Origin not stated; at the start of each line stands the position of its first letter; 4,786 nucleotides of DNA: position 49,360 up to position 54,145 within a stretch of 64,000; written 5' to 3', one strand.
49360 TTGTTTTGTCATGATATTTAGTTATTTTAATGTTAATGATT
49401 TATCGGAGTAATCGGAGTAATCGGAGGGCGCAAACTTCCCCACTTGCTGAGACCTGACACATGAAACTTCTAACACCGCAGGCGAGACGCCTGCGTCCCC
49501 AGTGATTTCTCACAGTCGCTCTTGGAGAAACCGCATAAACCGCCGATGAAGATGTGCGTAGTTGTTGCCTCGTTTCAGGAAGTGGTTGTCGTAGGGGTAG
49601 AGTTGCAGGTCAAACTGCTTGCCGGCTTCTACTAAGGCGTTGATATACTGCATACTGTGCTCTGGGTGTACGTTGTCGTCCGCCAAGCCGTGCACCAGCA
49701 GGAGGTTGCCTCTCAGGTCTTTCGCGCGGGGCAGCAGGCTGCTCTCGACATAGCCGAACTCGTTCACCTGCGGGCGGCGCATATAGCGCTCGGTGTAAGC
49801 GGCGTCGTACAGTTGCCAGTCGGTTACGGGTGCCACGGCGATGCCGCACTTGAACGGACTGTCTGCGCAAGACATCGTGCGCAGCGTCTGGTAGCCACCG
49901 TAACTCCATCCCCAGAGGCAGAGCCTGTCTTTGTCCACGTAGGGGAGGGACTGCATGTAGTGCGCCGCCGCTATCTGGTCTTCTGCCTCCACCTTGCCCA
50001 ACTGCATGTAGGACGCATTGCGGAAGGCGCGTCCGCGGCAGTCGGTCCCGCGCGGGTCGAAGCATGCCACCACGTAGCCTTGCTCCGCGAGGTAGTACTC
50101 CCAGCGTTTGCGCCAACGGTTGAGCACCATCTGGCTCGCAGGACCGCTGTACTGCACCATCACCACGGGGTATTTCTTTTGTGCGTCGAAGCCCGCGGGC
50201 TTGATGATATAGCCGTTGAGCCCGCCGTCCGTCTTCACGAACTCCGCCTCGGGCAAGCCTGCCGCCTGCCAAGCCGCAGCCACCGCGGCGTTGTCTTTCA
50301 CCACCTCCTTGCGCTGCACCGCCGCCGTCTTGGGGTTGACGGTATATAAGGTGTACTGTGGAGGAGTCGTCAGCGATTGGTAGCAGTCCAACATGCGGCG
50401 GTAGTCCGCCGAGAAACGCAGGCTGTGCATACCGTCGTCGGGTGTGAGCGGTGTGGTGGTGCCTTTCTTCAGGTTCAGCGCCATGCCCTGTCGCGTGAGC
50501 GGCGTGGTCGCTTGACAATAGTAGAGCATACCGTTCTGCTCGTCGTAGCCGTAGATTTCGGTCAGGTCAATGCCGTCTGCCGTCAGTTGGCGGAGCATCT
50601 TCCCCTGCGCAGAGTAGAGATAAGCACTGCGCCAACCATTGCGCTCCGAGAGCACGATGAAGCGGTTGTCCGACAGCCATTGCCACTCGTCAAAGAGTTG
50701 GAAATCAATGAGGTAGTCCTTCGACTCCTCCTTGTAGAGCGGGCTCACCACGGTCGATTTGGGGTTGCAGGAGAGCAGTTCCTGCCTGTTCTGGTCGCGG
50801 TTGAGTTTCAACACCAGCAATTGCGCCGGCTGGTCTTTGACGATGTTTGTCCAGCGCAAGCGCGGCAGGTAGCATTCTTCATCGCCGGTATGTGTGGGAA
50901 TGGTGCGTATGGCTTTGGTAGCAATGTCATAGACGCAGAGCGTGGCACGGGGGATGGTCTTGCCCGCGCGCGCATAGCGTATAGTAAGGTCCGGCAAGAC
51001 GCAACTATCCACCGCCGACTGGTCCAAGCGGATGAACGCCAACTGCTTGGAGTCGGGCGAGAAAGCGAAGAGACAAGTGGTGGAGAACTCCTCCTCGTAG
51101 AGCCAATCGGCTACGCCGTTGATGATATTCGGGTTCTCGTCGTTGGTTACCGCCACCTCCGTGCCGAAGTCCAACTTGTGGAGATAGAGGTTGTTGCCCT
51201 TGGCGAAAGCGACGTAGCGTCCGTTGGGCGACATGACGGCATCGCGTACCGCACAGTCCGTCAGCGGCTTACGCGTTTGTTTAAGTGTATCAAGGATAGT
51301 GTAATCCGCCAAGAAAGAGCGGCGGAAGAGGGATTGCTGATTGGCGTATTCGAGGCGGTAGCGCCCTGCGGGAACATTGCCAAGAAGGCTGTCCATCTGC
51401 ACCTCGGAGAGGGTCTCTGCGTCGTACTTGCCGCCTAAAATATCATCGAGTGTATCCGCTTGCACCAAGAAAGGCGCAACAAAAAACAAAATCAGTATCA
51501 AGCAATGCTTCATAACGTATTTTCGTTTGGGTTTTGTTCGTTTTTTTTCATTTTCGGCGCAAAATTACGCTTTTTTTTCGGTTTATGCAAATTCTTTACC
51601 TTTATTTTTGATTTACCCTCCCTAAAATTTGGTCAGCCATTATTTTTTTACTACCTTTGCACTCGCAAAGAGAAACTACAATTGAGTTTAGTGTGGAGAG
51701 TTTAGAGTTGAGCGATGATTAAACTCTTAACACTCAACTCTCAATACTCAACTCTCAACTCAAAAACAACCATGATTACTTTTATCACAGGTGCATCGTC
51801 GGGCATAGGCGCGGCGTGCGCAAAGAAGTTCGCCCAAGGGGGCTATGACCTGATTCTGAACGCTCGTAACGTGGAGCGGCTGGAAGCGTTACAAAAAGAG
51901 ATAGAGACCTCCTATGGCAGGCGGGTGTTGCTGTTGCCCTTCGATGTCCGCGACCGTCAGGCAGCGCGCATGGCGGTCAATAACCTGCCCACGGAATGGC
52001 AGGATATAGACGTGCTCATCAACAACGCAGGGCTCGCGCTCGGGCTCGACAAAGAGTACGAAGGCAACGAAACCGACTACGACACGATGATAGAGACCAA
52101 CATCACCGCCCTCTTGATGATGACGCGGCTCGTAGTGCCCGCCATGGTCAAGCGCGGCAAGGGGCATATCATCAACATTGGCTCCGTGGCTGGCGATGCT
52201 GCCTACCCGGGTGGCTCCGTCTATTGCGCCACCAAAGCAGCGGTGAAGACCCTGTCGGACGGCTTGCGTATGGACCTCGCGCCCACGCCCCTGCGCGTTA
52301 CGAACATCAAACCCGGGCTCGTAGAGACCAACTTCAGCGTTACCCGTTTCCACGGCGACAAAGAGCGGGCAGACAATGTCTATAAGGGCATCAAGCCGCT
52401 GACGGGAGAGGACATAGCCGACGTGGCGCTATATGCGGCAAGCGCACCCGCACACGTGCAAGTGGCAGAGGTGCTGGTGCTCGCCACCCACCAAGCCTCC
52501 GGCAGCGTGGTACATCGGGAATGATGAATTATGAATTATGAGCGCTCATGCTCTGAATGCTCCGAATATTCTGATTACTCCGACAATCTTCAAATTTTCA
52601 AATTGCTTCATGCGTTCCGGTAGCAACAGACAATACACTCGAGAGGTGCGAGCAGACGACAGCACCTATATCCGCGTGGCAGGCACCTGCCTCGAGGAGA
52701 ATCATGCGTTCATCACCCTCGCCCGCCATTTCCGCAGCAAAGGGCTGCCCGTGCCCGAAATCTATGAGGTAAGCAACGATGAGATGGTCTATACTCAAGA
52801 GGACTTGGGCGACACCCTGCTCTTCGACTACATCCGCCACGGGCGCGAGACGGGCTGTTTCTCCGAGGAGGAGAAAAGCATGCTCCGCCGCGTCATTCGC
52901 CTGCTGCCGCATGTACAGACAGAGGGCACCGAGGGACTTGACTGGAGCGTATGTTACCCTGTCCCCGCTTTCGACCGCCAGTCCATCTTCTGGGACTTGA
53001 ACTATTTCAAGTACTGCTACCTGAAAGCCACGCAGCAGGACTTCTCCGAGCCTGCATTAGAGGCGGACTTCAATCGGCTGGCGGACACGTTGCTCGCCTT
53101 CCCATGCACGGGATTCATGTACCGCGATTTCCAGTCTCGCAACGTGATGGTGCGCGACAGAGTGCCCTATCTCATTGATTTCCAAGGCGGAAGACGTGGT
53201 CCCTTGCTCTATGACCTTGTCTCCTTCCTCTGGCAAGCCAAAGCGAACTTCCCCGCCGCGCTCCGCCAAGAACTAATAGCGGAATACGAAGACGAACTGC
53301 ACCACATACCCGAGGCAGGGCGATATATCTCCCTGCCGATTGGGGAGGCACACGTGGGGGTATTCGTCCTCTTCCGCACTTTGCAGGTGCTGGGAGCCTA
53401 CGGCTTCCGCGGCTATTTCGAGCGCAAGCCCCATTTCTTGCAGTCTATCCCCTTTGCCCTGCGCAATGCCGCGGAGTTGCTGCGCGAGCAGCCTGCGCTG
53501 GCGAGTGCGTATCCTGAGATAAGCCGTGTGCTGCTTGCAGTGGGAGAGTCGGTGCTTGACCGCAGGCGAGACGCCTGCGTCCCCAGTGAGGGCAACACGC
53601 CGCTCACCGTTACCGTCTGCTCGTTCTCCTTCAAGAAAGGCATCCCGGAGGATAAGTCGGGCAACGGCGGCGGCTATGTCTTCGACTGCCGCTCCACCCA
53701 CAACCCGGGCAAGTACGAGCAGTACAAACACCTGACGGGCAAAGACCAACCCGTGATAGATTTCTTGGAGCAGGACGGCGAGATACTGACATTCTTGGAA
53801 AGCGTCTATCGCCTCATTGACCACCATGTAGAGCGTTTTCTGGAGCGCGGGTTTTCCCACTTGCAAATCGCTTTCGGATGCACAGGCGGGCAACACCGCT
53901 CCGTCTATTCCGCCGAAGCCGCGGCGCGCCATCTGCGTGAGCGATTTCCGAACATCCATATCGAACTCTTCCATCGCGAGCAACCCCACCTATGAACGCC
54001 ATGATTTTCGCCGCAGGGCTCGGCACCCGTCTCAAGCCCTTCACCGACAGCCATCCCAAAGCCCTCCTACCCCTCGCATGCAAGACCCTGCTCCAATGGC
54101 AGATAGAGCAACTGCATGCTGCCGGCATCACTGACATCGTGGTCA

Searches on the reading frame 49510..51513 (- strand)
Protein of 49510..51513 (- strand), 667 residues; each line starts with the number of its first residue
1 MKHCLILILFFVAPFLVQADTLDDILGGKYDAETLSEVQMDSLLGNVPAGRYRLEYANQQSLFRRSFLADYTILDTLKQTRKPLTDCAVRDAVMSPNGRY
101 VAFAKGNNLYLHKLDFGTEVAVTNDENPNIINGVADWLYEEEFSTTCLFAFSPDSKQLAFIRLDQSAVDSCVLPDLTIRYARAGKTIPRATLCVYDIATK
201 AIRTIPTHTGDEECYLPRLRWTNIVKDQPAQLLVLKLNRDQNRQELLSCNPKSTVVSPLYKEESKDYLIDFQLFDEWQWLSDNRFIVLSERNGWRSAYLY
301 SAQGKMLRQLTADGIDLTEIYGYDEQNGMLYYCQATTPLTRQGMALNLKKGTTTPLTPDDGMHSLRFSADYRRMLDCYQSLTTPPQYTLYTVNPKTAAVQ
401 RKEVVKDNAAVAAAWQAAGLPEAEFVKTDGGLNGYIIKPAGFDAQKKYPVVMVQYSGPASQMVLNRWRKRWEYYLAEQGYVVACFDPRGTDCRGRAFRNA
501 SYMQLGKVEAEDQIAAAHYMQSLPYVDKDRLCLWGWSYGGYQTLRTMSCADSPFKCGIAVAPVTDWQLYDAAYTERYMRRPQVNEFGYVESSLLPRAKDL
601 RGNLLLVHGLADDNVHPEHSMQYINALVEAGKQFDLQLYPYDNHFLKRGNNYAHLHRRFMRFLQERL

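Call 4: search_protein_families(library=pfam, proteins=[window:49510-51513:-], max_evalue=0.01)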
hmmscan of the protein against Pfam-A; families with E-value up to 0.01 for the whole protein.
window:49510-51513:- (667 aa): 8 families
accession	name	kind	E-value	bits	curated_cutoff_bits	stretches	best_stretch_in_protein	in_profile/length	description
PF00930.27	DPPIV_N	-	1.1e-64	218.9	22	1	50-385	4-354/354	Dipeptidyl peptidase IV (DPP IV) N-terminal region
PF00326.27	Peptidase_S9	-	4.7e-56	190.1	22.6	1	471-666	5-209/213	Prolyl oligopeptidase family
PF02129.25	Peptidase_S15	-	2.9e-08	34.2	23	1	436-583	9-148/262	X-Pro dipeptidyl-peptidase (S15 family)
PF00561.26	Abhydrolase_1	-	1.1e-05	25.7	25.8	1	450-572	2-118/245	alpha/beta hydrolase fold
PF12146.15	Hydrolase_4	-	3e-05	23.9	27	0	473-569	25-116/239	Serine aminopeptidase, S33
PF12697.13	Abhydrolase_6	-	0.00012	23.3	26.3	1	475-578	23-105/217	Alpha/beta hydrolase family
PF05448.18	AXE1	-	0.0012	18.1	21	0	445-644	80-303/321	Acetyl xylan esterase (AXE1)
PF01738.24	DLH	-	0.0036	17.4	21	0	473-649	35-192/217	Dienelactone hydrolase family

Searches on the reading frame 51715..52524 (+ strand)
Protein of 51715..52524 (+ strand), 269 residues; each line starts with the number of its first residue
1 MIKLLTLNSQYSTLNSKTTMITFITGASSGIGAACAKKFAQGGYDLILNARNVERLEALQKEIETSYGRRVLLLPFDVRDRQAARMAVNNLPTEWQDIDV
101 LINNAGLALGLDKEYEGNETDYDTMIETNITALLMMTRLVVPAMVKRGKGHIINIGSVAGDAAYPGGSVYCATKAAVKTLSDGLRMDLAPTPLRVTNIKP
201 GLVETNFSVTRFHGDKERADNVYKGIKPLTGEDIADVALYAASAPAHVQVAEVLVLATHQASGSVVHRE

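Call 12: search_protein_families(library=pfam, proteins=[window:51715-52524:+], max_evalue=0.0001)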
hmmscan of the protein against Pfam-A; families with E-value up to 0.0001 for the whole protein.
window:51715-52524:+ (269 aa): 3 families
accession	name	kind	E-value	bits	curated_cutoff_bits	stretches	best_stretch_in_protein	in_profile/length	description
PF00106.31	adh_short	-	5e-55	186.4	26.6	1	22-210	3-189/195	short chain dehydrogenase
PF13561.12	adh_short_C2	-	2.7e-38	132.3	27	1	26-254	1-229/236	Enoyl-(Acyl carrier protein) reductase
PF08659.16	KR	-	5.1e-08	33.5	22.6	1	23-182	4-161/180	KR domain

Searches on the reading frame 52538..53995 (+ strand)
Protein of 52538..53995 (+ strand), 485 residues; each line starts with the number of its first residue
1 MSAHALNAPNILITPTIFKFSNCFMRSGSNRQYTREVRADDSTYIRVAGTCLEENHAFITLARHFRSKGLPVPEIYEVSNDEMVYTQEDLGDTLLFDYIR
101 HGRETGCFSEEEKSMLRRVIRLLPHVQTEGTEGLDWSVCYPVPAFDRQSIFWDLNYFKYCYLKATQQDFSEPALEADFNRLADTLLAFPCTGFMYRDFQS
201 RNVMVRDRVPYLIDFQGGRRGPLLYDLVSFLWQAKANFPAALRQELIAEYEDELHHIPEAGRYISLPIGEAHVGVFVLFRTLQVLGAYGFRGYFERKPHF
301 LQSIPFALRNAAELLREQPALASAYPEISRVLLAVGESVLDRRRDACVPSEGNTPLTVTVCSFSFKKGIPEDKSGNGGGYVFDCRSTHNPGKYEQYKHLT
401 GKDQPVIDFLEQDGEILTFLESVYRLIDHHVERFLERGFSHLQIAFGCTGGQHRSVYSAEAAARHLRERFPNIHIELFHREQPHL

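Call 12: search_protein_families(library=pfam, proteins=[window:52538-53995:+], max_evalue=0.0001)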
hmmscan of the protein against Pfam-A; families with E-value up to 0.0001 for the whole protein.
window:52538-53995:+ (485 aa): 2 families
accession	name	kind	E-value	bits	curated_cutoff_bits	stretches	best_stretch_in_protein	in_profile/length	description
PF22740.1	PapZ_C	-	7.5e-34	117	27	1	356-481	1-119/121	RapZ C-terminal domain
PF01636.29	APH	-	9.3e-14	52.2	23.2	1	30-253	11-232/239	Phosphotransferase enzyme family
